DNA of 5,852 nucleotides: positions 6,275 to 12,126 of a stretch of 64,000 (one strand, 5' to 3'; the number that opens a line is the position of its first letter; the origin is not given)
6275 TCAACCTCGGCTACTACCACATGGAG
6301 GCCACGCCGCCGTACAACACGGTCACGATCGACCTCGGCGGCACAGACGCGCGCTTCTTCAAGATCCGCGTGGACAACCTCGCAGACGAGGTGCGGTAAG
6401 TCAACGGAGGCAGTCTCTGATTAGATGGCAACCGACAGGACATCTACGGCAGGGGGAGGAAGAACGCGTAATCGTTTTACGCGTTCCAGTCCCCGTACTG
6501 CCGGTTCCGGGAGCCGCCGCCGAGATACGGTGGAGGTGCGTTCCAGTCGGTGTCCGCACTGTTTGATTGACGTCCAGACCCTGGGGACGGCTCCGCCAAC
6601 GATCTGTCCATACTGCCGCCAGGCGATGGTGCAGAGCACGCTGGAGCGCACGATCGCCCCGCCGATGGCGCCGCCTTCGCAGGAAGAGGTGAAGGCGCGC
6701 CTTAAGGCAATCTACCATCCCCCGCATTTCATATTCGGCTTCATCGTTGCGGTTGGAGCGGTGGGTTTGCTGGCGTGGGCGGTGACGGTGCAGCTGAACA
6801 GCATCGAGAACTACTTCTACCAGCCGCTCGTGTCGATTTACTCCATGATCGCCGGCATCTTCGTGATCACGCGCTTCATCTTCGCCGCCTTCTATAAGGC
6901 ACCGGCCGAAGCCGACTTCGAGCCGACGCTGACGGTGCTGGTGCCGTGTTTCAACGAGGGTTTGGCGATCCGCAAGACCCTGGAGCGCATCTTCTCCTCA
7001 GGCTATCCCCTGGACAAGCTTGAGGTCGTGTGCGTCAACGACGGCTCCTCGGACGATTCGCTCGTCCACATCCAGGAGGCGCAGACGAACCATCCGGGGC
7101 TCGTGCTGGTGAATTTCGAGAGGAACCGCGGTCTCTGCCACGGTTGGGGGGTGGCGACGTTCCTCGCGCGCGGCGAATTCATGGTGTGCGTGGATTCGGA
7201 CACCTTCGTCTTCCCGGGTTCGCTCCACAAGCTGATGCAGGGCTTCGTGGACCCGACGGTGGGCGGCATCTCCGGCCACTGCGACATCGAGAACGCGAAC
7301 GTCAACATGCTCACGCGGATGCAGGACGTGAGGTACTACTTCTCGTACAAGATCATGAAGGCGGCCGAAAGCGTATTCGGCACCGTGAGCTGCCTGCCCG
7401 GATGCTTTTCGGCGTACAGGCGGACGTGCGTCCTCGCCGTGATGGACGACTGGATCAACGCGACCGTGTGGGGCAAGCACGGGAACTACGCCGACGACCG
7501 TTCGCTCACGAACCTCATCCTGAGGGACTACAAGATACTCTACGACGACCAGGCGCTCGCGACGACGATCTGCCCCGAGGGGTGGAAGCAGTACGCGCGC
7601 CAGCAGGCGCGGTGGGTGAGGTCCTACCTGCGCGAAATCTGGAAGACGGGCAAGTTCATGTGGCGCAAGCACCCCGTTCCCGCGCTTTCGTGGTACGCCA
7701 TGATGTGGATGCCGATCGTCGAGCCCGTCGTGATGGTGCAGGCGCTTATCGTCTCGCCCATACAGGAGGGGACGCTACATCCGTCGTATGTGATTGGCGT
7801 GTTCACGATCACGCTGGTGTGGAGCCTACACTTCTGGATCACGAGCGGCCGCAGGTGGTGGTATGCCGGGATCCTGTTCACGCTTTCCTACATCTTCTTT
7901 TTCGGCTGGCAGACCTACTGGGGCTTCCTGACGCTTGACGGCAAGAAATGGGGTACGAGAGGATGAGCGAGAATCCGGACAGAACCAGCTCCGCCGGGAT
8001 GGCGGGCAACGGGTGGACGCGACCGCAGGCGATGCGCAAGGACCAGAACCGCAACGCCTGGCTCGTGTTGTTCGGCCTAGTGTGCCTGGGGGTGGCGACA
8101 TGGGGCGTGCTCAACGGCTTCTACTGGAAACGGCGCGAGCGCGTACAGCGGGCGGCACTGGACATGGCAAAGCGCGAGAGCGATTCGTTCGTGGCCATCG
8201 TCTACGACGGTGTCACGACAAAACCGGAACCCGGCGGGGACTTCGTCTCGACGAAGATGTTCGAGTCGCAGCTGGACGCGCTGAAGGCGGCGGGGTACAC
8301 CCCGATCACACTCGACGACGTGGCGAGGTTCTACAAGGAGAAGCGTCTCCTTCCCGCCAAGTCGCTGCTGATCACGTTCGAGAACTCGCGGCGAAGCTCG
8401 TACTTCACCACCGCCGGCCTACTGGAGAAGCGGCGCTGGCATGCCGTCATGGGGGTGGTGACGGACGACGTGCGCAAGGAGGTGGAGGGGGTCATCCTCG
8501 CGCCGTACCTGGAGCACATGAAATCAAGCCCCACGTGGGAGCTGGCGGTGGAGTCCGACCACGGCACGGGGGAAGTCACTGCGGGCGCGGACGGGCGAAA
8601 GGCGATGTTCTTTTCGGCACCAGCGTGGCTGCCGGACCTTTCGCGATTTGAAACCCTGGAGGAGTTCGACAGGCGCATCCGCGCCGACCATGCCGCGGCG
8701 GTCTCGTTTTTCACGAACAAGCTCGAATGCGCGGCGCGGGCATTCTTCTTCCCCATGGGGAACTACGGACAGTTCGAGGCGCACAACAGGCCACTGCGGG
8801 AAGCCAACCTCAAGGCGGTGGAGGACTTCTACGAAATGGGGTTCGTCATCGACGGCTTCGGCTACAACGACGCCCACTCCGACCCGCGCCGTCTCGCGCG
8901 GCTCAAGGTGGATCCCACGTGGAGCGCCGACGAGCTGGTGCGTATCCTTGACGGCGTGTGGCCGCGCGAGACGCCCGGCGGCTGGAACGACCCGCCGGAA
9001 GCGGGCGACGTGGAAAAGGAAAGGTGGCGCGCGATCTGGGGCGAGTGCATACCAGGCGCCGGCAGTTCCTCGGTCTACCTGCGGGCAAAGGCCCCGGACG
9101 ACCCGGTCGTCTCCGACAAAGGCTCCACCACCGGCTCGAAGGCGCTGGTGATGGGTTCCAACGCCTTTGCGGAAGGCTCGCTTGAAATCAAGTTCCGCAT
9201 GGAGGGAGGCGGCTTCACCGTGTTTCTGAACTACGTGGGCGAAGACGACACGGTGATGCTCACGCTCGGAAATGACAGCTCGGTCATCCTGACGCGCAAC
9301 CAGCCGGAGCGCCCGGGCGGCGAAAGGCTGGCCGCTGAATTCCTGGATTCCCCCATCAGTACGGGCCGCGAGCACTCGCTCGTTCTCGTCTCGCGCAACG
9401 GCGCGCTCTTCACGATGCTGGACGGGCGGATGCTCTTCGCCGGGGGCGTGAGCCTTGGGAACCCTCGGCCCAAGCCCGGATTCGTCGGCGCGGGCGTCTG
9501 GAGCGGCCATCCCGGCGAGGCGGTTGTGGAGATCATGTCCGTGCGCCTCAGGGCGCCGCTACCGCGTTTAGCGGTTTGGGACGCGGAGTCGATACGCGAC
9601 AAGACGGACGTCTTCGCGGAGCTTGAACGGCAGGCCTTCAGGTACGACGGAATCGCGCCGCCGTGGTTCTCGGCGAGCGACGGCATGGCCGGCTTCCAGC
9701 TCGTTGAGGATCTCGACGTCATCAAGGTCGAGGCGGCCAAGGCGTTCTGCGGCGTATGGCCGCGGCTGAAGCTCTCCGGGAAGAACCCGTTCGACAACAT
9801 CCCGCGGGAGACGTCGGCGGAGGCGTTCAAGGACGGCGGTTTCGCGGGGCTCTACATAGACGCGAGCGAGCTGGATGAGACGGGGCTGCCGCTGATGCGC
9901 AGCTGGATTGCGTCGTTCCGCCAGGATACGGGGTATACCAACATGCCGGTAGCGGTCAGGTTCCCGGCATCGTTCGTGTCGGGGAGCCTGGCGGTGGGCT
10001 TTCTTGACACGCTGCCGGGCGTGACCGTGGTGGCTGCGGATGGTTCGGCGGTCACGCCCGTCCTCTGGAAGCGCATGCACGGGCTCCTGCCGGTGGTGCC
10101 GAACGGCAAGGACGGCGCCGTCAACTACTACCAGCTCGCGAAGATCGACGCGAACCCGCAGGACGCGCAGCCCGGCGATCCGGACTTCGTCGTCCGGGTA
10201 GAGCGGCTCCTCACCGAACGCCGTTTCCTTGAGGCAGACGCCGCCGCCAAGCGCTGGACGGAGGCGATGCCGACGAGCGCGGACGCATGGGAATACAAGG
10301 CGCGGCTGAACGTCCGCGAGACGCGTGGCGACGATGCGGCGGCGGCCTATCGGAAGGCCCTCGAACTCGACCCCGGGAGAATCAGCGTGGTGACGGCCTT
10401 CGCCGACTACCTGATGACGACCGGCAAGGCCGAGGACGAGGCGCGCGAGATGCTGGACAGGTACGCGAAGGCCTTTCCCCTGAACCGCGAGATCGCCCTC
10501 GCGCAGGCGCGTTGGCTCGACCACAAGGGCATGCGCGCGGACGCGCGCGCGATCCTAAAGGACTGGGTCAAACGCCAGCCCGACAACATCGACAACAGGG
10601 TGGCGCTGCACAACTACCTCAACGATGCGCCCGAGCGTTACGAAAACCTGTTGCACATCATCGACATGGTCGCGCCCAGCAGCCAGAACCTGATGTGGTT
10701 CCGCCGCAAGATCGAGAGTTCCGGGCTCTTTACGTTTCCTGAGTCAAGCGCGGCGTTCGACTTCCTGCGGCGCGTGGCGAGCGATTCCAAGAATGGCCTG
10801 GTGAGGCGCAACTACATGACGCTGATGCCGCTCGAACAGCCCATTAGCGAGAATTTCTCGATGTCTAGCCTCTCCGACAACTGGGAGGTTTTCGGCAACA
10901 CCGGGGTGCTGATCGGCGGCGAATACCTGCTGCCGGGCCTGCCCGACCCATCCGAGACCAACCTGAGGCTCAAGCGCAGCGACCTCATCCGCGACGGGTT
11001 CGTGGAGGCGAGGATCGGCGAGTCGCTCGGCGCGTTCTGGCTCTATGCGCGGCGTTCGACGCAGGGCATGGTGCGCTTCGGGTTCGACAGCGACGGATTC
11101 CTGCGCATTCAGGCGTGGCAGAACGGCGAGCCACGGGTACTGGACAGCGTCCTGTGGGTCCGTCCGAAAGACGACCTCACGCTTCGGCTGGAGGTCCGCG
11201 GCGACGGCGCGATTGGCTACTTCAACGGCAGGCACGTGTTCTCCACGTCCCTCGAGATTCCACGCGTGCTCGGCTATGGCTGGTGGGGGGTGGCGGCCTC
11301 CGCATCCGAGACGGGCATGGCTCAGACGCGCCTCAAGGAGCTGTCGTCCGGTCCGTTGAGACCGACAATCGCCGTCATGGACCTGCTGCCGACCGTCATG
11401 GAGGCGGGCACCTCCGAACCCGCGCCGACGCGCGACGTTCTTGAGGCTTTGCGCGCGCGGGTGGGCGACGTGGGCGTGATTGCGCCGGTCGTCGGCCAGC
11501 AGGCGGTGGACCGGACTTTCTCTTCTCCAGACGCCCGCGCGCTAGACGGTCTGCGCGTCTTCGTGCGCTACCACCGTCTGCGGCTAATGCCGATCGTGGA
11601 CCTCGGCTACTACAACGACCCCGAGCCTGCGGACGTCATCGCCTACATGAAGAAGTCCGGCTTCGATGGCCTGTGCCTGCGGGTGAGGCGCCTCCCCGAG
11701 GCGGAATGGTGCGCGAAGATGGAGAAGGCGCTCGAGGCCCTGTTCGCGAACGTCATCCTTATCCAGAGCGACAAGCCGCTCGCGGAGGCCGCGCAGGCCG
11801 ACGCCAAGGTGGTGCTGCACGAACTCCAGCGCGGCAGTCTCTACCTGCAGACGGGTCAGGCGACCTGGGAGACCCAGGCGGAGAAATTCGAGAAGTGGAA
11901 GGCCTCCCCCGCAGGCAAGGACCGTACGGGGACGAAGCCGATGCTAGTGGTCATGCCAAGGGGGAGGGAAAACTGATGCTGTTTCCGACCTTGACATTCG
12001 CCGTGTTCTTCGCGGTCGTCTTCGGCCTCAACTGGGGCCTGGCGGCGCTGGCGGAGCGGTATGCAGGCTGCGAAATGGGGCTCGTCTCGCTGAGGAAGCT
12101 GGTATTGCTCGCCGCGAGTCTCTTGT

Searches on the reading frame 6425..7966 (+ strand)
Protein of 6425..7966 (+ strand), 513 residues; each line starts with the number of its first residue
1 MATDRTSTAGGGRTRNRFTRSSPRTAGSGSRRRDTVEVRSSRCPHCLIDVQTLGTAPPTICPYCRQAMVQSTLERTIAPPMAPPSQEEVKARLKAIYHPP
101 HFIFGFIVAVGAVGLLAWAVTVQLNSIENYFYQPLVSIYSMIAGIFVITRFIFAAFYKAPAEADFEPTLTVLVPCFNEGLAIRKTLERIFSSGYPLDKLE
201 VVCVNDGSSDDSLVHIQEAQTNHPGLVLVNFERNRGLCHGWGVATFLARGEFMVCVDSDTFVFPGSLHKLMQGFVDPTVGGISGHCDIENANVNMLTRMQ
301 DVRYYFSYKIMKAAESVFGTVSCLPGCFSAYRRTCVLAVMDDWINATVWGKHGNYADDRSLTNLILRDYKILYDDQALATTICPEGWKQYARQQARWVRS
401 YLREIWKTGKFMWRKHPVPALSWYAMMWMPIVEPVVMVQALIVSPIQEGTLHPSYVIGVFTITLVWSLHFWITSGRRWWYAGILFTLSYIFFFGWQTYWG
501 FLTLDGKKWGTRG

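Call 26: search_protein_families(library=pfam, proteins=[window:6425-7966:+], max_evalue=0.5)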
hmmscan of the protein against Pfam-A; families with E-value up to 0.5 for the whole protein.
window:6425-7966:+ (513 aa): 5 families
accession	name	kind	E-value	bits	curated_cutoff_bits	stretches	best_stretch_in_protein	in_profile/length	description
PF03142.21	Chitin_synth_2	-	1.2e-23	84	27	1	251-510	203-490/527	Chitin synthase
PF00535.33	Glycos_transf_2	-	1.3e-22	81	23.3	1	170-334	1-162/168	Glycosyl transferase family 2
PF13641.12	Glyco_tranf_2_3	-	3.6e-20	73.4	27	1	167-399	1-229/230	Glycosyltransferase like family 2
PF13632.12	Glyco_trans_2_3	-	2.5e-09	37.7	27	1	254-492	3-197/198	Glycosyl transferase family group 2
PF13506.12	Glyco_transf_21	-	5.1e-05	23.2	21.7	1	248-399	29-174/174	Glycosyl transferase family 21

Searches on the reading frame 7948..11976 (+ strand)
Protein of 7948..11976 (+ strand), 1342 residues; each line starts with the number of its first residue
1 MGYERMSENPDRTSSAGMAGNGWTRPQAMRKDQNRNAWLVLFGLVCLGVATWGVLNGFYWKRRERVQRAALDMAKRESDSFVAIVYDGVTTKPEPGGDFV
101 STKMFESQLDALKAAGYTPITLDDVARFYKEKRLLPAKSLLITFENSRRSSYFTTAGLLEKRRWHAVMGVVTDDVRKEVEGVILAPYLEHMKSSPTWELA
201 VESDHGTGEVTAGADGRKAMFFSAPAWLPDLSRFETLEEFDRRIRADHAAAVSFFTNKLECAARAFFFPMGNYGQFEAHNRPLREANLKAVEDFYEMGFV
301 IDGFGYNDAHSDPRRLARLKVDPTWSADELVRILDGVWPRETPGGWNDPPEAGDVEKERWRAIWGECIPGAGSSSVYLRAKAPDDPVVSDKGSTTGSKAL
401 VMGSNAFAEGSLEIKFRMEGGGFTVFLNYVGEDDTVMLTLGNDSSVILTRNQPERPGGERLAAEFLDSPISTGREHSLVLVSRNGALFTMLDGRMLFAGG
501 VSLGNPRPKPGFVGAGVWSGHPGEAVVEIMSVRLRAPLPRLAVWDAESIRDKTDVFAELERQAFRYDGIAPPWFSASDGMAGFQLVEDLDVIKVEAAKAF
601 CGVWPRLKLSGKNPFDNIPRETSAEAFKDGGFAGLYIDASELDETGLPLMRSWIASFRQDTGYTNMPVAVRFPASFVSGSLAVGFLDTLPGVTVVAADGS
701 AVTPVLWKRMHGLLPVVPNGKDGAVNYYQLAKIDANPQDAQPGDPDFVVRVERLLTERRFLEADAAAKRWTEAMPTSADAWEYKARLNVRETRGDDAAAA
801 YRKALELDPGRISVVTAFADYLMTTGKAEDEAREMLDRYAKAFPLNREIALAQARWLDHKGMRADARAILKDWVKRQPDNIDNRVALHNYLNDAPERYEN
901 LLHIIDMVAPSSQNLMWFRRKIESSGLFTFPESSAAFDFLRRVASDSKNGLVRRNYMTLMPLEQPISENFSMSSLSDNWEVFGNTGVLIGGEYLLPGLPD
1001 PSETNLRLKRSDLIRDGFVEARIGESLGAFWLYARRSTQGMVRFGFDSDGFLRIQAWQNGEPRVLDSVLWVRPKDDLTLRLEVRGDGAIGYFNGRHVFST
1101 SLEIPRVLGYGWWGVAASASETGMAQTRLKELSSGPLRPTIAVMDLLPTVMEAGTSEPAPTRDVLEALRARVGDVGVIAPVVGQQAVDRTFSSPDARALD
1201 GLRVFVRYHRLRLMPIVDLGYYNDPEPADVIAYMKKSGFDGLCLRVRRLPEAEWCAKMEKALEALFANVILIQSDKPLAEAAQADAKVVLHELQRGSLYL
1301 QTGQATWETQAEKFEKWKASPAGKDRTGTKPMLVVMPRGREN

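Call 26: search_protein_families(library=pfam, proteins=[window:7948-11976:+], max_evalue=0.5)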
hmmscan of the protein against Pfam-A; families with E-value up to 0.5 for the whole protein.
window:7948-11976:+ (1342 aa): 8 families
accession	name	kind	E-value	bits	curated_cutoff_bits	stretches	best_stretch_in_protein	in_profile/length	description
PF23914.1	TPR_CcmH_CycH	-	2.6e-07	31.1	42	1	775-850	47-124/158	Cytochrome c-type biogenesis protein H TPR domain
PF13432.12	TPR_16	-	3.3e-06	27.9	32.7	2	762-810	15-63/65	Tetratricopeptide repeat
PF14559.12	TPR_19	-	7.5e-05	23.4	25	2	793-855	6-67/68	Tetratricopeptide repeat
PF13428.12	TPR_14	-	0.00049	21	23.5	1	819-855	8-43/44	Tetratricopeptide repeat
PF07719.23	TPR_2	-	0.0059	17.1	27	1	778-810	1-33/34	Tetratricopeptide repeat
PF23241.1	HAT_PRP39_C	-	0.033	14.7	33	1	817-889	64-135/139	PRP39 C-terminal HAT repeat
PF13429.12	TPR_15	-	0.033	14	26.2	1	753-841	131-208/280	Tetratricopeptide repeat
PF00515.34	TPR_1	-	0.11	12.8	27.8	1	795-809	18-32/34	Tetratricopeptide repeat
